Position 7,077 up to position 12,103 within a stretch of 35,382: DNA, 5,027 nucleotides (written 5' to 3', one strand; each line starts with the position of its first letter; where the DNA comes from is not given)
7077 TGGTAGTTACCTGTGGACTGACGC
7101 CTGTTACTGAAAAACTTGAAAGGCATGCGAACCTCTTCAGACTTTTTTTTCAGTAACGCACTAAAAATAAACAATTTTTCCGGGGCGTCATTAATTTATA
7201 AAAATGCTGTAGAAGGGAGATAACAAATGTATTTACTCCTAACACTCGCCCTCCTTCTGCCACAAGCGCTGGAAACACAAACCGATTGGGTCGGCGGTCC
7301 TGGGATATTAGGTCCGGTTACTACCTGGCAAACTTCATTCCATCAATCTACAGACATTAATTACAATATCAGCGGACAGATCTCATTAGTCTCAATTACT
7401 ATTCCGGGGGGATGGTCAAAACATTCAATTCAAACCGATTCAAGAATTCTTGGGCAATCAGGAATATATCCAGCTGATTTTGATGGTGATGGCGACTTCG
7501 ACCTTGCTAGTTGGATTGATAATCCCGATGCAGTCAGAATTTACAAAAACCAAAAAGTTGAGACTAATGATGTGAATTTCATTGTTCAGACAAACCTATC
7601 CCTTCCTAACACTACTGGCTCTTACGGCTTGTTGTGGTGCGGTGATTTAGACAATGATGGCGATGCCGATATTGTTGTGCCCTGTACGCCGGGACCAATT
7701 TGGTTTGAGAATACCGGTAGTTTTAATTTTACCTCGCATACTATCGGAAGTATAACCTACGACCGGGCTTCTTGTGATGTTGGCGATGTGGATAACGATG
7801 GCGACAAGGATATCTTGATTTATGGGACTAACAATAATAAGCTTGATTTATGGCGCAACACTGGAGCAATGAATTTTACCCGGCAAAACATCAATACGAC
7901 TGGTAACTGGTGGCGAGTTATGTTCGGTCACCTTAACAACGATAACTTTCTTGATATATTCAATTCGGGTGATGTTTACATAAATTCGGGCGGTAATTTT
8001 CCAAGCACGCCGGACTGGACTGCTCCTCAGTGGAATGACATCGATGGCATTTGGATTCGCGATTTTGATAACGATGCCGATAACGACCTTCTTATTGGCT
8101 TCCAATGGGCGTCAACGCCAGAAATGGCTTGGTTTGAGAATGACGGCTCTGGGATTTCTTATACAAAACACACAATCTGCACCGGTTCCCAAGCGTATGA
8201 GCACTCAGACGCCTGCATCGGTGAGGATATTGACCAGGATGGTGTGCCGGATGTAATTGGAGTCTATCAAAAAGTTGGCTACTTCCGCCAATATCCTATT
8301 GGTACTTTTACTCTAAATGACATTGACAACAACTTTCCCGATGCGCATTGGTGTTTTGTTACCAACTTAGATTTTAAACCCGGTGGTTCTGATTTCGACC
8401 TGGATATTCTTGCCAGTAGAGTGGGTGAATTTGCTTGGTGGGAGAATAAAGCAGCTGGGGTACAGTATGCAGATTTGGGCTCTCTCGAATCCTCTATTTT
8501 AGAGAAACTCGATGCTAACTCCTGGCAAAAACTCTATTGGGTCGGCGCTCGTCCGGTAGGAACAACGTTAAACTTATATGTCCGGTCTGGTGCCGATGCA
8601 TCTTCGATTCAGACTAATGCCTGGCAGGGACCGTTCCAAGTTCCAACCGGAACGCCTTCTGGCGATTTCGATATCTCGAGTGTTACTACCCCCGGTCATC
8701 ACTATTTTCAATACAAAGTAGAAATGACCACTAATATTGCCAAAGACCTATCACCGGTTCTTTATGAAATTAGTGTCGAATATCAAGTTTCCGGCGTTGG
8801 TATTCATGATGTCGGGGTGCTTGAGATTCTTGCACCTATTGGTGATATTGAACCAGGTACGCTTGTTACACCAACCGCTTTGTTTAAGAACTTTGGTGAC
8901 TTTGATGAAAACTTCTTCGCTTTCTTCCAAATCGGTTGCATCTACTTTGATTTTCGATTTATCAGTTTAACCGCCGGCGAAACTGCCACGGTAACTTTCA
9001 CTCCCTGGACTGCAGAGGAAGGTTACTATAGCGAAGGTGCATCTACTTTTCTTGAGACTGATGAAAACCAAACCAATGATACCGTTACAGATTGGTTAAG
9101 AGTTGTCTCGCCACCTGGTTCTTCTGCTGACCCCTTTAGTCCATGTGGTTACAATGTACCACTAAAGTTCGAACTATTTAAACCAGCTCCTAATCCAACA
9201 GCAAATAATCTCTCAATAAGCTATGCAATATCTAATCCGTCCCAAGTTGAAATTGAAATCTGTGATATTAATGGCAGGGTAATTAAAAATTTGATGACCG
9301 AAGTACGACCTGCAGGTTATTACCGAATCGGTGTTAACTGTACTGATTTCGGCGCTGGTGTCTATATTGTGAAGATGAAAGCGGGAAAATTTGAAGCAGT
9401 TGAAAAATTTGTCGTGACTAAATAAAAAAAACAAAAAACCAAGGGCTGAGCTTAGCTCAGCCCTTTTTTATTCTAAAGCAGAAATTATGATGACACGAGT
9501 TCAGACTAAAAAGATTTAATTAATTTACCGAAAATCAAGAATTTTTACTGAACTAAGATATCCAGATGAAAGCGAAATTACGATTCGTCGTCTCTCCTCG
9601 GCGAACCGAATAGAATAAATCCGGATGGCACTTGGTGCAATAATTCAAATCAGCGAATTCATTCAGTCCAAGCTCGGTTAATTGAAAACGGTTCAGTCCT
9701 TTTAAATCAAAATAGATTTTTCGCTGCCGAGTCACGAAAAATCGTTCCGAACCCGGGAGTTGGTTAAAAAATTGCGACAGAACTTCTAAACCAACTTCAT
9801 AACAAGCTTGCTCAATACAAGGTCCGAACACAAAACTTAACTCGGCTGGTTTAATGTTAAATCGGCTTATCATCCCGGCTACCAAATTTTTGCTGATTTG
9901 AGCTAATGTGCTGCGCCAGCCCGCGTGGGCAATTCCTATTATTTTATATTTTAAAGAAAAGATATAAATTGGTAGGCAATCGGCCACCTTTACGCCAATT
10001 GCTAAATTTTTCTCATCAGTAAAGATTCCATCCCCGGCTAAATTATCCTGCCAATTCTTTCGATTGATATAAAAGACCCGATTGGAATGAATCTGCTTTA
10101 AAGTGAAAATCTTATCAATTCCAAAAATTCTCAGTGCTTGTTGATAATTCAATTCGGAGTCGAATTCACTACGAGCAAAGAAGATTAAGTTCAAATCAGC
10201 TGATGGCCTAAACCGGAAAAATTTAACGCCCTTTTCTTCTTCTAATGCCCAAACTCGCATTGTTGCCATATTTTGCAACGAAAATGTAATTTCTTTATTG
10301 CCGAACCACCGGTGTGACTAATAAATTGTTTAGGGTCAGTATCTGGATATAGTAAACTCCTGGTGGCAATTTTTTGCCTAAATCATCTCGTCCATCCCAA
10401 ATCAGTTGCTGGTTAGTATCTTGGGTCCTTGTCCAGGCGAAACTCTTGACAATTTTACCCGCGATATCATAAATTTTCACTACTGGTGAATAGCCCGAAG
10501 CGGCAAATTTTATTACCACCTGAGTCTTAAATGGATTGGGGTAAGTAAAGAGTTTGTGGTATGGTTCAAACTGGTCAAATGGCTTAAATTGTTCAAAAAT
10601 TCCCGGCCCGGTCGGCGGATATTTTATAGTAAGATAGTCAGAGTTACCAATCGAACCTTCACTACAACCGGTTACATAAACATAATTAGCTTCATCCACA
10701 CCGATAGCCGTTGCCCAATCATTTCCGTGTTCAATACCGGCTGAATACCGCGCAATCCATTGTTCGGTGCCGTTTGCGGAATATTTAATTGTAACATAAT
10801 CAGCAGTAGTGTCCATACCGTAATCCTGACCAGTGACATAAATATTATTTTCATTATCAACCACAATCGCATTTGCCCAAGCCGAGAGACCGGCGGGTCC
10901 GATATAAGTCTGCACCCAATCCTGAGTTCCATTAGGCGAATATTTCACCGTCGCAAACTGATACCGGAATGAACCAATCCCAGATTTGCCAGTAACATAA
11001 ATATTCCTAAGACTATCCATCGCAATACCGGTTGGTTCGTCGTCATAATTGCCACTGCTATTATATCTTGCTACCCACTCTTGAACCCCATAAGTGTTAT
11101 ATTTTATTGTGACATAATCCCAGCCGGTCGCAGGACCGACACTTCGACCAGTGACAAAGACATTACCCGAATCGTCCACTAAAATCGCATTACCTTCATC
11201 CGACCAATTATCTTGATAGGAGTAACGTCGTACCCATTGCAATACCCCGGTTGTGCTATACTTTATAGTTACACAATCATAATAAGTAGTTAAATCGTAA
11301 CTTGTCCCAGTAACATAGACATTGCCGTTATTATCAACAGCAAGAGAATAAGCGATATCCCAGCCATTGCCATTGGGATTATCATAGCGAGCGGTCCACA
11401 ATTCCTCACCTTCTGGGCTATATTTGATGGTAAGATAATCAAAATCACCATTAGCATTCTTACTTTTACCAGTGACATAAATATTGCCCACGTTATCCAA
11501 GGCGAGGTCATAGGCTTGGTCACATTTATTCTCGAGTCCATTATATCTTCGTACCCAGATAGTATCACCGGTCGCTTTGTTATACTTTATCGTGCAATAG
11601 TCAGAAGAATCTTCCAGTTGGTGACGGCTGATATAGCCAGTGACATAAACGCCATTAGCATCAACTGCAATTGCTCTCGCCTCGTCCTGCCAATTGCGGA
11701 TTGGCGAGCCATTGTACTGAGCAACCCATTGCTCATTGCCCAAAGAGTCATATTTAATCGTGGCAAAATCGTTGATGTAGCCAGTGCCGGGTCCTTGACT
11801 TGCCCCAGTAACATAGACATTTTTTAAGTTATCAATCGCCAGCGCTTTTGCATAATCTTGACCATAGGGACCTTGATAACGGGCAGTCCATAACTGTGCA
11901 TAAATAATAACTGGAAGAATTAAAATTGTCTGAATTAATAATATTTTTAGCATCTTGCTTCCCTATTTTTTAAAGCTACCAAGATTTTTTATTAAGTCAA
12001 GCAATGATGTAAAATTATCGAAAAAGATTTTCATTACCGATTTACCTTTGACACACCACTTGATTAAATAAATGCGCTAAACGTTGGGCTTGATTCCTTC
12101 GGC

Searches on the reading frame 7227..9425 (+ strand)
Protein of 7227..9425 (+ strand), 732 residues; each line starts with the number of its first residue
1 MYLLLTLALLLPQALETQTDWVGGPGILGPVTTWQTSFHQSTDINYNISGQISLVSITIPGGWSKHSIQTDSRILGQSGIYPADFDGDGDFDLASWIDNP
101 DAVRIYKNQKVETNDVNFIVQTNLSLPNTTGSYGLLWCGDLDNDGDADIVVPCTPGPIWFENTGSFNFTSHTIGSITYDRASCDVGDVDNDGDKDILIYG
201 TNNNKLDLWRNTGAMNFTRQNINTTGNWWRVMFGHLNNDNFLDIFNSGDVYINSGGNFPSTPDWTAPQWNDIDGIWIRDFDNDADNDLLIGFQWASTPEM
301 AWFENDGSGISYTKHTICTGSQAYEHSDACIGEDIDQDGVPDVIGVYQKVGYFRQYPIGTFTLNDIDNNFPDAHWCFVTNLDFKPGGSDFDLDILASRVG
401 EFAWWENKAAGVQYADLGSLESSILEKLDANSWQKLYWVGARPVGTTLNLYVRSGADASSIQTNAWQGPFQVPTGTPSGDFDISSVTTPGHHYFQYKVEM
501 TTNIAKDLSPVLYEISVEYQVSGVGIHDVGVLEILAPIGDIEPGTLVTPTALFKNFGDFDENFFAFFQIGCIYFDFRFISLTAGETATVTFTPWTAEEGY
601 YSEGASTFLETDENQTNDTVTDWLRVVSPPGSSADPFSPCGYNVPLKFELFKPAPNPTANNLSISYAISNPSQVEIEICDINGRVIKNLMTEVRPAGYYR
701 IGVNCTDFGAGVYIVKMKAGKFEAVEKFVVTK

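Call 109: search_protein_families(library=pfam, proteins=[window:7227-9425:+], max_evalue=0.0001)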
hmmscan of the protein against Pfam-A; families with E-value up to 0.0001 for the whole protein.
window:7227-9425:+ (732 aa): 3 families
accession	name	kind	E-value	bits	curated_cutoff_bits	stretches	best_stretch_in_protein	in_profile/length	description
PF13517.12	FG-GAP_3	-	1.8e-25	89.8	26.9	3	84-151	1-61/61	FG-GAP-like repeat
PF18962.6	Por_Secre_tail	-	4e-10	40.3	27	1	655-730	3-75/75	Secretion system C-terminal sorting domain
PF01839.29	FG-GAP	-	1.2e-06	28.6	22.1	0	139-151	8-20/37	FG-GAP repeat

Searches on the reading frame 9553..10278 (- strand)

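Call 109: search_protein_families(library=pfam, proteins=[window:9553-10278:-], max_evalue=0.0001)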
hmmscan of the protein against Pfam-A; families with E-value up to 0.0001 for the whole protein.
window:9553-10278:- (241 aa): 1 family
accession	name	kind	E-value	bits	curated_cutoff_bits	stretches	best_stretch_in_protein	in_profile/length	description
PF02578.20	Cu-oxidase_4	-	6.6e-51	173.5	22.9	1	43-239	30-238/238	Multi-copper polyphenol oxidoreductase laccase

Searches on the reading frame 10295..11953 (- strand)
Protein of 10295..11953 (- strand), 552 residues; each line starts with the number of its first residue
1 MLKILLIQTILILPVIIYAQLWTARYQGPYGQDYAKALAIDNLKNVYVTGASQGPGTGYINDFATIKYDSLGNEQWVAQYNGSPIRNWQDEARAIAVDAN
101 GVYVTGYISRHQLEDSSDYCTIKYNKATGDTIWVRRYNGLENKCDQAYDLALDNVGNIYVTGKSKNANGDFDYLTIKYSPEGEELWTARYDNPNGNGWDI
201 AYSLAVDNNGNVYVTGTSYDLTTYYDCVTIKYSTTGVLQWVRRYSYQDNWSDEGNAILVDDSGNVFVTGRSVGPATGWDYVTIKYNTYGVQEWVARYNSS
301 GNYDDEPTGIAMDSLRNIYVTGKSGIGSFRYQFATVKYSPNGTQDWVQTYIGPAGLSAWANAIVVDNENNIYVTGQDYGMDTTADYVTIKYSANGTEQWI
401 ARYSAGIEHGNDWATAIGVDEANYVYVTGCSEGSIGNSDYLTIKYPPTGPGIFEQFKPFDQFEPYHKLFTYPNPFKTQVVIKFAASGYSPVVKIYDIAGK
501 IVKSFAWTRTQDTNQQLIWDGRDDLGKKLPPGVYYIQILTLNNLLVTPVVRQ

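Call 109: search_protein_families(library=pfam, proteins=[window:10295-11953:-], max_evalue=0.0001)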
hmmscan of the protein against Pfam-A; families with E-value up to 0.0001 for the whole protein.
window:10295-11953:- (552 aa): 3 families
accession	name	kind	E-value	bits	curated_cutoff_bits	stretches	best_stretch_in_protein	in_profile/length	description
PF06739.17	SBBP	-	4.1e-42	142.3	20.5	3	293-329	2-37/38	Beta-propeller repeat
PF13860.13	FlgD_ig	-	6.2e-08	33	27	1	484-538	19-73/79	FlgD Ig-like domain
PF18962.6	Por_Secre_tail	-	3.9e-07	30.7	27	1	471-542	2-66/75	Secretion system C-terminal sorting domain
